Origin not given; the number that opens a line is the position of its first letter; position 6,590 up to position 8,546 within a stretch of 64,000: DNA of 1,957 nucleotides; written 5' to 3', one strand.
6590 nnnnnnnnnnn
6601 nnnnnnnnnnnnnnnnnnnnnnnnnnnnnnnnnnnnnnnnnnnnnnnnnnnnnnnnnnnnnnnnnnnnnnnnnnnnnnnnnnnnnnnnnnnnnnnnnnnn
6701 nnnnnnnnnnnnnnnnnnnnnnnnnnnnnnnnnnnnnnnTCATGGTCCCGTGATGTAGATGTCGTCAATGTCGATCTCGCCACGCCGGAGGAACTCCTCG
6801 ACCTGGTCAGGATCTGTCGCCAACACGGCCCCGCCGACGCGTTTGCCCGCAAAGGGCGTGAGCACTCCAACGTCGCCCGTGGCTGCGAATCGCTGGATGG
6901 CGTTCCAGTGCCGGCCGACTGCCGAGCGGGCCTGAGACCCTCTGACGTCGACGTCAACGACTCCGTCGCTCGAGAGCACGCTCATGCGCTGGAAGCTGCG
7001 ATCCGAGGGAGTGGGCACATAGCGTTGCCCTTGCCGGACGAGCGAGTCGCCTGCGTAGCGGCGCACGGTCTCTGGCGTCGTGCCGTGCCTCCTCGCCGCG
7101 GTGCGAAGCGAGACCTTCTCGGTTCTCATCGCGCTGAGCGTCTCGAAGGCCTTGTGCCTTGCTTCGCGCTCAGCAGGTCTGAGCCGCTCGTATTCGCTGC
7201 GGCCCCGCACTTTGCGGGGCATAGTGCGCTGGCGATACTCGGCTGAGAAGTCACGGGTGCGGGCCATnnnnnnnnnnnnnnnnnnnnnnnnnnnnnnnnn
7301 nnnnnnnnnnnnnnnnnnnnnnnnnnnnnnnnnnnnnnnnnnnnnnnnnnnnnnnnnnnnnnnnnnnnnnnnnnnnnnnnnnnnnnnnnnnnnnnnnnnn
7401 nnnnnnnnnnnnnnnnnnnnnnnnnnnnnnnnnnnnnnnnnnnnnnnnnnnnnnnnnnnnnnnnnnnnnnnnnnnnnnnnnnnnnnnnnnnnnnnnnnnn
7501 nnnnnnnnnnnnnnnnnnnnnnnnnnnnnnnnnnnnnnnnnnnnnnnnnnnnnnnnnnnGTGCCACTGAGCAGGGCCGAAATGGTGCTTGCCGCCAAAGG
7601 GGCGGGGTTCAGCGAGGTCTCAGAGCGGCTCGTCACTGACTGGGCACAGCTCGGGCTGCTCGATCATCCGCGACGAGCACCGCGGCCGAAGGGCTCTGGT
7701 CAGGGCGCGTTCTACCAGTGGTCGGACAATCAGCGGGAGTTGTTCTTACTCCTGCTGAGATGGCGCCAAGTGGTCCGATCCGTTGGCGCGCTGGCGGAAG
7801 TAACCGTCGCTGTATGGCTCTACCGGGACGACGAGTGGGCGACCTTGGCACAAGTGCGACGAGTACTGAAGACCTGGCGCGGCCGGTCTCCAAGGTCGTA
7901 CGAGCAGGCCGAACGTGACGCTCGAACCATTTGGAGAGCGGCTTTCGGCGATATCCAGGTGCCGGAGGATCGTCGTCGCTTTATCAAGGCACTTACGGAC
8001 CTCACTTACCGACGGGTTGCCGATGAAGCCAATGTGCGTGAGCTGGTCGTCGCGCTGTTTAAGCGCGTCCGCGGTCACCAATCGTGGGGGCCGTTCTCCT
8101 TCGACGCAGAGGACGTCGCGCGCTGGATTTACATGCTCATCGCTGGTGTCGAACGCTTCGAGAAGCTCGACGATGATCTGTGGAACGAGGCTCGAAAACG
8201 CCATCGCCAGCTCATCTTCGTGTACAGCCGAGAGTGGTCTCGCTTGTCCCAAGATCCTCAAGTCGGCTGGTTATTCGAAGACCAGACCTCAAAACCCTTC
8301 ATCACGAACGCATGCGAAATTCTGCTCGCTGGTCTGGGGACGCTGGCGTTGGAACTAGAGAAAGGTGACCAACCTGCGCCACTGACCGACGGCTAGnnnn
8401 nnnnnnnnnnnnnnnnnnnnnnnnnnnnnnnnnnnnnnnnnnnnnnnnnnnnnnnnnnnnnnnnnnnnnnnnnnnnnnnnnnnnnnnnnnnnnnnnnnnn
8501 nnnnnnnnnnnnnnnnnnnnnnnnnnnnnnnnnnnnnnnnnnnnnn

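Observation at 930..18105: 17.1-kb Cas1 + PolB self-synthesizing transposon (casposon) with 32-bp TIRs and a 14-bp target-site duplication in a high-GC actinobacterial chromosome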

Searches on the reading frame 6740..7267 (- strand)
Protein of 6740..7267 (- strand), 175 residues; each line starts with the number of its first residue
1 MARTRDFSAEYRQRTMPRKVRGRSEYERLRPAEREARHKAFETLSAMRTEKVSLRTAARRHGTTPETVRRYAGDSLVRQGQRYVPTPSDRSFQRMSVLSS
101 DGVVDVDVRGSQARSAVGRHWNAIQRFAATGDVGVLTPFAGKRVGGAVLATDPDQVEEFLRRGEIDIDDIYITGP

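Call 6: search_protein_families(library=pfam, proteins=[window:6740-7267:-], max_evalue=0.01)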
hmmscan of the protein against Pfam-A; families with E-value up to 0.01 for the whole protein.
window:6740-7267:- (175 aa): 0 families

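Call 18: search_protein_families(library=pfam, proteins=[window:6740-7267:-], max_evalue=10)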
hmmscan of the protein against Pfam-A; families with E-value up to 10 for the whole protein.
window:6740-7267:- (175 aa): 1 family
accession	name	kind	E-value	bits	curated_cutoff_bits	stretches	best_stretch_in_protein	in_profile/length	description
PF13542.12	HTH_Tnp_ISL3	-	0.026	14.4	27.4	1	49-70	24-45/51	Helix-turn-helix domain of transposase family ISL3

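Call 72: search_protein_families(library=ncbifam, proteins=[window:6740-7267:-], max_evalue=0.01)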
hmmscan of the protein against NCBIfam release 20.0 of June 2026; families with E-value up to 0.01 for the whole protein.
window:6740-7267:- (175 aa): 0 families

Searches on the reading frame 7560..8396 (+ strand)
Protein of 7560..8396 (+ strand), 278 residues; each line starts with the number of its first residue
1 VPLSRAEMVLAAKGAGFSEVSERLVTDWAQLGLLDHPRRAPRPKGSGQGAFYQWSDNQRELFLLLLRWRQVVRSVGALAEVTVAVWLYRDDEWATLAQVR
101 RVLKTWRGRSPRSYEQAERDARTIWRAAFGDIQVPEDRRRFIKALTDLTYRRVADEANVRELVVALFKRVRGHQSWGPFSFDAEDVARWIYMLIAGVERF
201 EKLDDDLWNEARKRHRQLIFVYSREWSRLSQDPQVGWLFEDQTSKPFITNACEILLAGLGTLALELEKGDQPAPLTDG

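Call 6: search_protein_families(library=pfam, proteins=[window:7560-8396:+], max_evalue=0.01)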
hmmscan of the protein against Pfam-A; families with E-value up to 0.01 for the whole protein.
window:7560-8396:+ (278 aa): 0 families

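Call 18: search_protein_families(library=pfam, proteins=[window:7560-8396:+], max_evalue=10)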
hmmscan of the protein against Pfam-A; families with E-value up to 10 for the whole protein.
window:7560-8396:+ (278 aa): 1 family
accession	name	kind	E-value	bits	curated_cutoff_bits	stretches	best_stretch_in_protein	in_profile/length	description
PF11248.13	DUF3046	-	0.074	13.9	25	1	101-136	26-61/62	Protein of unknown function (DUF3046)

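Call 72: search_protein_families(library=ncbifam, proteins=[window:7581-8396:+], max_evalue=0.01)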
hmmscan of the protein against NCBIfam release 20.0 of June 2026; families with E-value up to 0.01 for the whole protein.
window:7581-8396:+ (271 aa): 0 families
